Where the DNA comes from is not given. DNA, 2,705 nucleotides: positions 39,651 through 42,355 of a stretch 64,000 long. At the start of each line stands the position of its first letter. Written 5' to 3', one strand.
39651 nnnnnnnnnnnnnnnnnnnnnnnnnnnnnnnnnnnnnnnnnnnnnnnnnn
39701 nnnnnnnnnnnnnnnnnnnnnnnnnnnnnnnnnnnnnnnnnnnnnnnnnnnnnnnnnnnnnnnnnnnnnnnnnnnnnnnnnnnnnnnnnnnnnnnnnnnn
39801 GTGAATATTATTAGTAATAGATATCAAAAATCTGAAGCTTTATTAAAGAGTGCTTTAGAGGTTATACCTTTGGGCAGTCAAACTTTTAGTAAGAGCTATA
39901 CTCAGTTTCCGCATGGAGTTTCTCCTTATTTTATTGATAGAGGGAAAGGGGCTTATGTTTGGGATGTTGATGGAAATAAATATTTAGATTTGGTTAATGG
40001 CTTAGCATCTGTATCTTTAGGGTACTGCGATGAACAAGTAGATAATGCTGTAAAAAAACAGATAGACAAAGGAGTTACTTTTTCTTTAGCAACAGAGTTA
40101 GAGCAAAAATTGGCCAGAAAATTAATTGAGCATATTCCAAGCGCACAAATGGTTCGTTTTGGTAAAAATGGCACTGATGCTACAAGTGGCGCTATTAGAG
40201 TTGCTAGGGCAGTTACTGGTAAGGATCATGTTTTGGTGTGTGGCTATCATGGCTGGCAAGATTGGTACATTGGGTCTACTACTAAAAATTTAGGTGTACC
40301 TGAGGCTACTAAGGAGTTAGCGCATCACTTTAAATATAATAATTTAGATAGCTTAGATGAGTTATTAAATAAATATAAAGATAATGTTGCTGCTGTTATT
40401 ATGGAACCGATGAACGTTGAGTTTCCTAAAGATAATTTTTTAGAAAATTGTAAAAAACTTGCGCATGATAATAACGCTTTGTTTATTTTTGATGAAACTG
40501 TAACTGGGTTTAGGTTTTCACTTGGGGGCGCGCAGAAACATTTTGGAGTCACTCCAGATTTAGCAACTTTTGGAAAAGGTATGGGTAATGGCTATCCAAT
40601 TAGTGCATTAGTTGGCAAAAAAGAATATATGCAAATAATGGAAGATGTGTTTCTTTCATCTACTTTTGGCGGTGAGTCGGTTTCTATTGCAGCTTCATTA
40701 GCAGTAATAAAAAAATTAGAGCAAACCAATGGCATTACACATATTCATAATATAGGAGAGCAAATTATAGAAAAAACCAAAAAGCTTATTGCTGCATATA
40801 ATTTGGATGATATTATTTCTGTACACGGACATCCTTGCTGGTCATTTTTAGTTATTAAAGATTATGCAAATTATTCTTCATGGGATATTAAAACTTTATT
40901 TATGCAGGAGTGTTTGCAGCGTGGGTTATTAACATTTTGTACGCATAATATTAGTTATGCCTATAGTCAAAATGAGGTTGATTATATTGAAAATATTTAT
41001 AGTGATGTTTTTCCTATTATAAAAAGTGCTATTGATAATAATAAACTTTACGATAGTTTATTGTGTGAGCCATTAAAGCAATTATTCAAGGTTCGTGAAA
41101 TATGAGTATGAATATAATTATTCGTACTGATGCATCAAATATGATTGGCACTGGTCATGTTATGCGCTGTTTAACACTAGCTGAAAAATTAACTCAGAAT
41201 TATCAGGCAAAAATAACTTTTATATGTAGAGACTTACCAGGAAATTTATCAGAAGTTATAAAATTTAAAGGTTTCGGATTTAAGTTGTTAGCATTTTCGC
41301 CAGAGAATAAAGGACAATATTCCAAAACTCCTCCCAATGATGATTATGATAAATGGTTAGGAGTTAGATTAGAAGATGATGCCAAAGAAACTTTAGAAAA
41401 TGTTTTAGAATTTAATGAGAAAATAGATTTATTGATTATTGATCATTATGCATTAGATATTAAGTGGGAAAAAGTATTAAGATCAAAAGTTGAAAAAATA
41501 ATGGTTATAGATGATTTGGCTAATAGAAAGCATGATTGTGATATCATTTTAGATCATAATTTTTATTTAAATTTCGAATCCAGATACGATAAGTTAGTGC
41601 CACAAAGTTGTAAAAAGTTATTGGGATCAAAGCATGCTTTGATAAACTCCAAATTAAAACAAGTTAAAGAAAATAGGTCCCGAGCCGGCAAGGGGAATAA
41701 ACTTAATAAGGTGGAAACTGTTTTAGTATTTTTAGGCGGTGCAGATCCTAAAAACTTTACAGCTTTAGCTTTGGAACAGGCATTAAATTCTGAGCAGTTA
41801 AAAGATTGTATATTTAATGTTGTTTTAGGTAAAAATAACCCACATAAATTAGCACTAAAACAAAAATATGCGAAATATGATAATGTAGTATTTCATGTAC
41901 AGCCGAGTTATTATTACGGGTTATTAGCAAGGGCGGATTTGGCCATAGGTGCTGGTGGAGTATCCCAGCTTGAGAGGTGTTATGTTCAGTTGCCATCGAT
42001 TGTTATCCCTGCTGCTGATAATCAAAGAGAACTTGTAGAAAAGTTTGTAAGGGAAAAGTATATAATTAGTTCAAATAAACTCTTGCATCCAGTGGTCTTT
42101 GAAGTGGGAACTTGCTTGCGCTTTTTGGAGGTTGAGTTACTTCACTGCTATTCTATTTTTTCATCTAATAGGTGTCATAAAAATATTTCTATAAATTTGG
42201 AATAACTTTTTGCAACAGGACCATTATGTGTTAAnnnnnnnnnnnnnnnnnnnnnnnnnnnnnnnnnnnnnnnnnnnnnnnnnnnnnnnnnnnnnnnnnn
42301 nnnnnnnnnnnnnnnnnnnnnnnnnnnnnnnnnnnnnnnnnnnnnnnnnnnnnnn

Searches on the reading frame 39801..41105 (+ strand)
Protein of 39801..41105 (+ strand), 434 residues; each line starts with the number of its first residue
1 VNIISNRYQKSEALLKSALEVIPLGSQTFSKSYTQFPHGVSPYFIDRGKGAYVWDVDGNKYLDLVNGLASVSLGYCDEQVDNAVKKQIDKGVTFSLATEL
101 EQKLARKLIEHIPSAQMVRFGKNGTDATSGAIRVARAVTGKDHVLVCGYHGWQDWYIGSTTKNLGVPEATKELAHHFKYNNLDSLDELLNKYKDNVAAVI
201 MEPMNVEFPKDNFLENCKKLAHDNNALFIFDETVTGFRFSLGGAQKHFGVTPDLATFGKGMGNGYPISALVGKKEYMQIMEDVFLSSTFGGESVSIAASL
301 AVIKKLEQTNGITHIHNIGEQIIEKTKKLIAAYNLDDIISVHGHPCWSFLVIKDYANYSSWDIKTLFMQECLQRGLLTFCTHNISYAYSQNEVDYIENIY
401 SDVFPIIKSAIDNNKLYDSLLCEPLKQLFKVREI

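Call 6: search_protein_families(library=pfam, proteins=[window:39801-41105:+], max_evalue=0.001)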
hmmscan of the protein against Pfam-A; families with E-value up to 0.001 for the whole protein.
window:39801-41105:+ (434 aa): 1 family
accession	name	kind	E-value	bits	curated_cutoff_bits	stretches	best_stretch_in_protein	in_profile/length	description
PF00202.27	Aminotran_3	-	1.8e-57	195.3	30.5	1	41-338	9-336/403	Aminotransferase class-III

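Call 7: search_protein_families(library=ncbifam, proteins=[window:39801-41105:+], max_evalue=0.00001)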
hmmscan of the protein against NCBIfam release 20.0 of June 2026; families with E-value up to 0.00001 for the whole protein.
window:39801-41105:+ (434 aa): 69 families (the best 25 are shown)
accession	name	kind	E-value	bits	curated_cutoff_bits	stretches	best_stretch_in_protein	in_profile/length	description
NF004856.0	PRK06209.1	equivalog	2.8e-123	411.8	486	1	1-430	1-438/450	glutamate-1-semialdehyde 2,1-aminomutase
NF000818.0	PRK00062.1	subfamily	2.3e-79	267.1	398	1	8-403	3-423/429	glutamate-1-semialdehyde 2,1-aminomutase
TIGR00713.1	hemL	equivalog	1.9e-75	254.1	527.3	1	10-378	1-390/423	glutamate-1-semialdehyde 2,1-aminomutase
NF041362.1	GntE_guanitoxin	equivalog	1.3e-73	247.9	525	1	7-358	4-375/426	guanitoxin biosynthesis PLP-dependent transaminase GntE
NF009055.0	PRK12389.1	equivalog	8.1e-70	235.6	637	1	7-339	2-351/431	glutamate-1-semialdehyde 2,1-aminomutase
TIGR00707.1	argD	subfamily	1.7e-54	185.1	410.05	1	42-338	10-315/381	acetylornithine/succinylornithine family transaminase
NF005993.0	PRK08117.1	subfamily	2.2e-50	171.5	574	2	175-380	185-395/433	aspartate aminotransferase family protein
NF004426.0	PRK05769.1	equivalog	5.6e-50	170.4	552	2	182-378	205-405/441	acetyl ornithine aminotransferase family protein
NF002874.0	PRK03244.1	equivalog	3.2e-48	164.5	457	1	38-345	22-334/399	acetylornithine transaminase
NF002797.0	PRK02936.1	equivalog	8.4e-47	159.7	496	1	45-334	15-311/385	acetylornithine transaminase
NF006228.0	PRK08360.1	equivalog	1.6e-41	142.4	608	2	184-335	191-349/443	aspartate aminotransferase family protein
NF006368.0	PRK08593.1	equivalog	1.8e-41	142.2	570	2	174-336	186-355/448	aspartate aminotransferase family protein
NF001864.0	PRK00615.1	equivalog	2.7e-40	138.3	706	1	14-399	10-421/433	glutamate-1-semialdehyde aminotransferase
NF002325.0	PRK01278.1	subfamily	2.7e-40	138.2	372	1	45-341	17-325/395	acetylornithine transaminase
TIGR03246.1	arg_catab_astC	subfamily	4.1e-39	134.7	609.95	1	42-343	18-332/397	acetylornithine/succinylornithine family transaminase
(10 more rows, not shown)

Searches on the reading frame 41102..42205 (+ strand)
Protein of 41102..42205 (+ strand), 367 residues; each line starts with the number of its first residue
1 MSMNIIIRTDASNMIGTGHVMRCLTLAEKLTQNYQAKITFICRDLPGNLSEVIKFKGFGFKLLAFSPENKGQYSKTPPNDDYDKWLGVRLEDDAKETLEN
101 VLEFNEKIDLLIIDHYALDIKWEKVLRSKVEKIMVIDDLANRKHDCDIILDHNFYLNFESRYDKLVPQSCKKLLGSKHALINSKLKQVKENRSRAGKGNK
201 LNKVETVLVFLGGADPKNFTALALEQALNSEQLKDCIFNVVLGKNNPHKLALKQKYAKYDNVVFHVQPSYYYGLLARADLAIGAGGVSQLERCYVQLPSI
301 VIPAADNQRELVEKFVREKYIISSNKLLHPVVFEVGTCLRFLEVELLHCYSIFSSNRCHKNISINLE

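Call 6: search_protein_families(library=pfam, proteins=[window:41102-42205:+], max_evalue=0.001)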
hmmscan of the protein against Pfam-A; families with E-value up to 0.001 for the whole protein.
window:41102-42205:+ (367 aa): 1 family
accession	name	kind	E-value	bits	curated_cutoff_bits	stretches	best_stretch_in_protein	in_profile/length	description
PF04101.22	Glyco_tran_28_C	-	0.00031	21.2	22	1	207-314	2-117/166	Glycosyltransferase family 28 C-terminal domain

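Call 7: search_protein_families(library=ncbifam, proteins=[window:41102-42205:+], max_evalue=0.00001)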
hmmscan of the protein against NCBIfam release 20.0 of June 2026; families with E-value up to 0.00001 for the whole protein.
window:41102-42205:+ (367 aa): 2 families
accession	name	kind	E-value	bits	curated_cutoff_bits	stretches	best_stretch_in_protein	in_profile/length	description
TIGR03590.1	PseG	equivalog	5.8e-80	268.9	153.55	1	3-314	1-279/280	UDP-2,4-diacetamido-2,4,6-trideoxy-beta-L-altropyranose hydrolase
TIGR01133.1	murG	equivalog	8.5e-06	25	250.25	0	175-319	153-301/353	undecaprenyldiphospho-muramoylpentapeptide beta-N-acetylglucosaminyltransferase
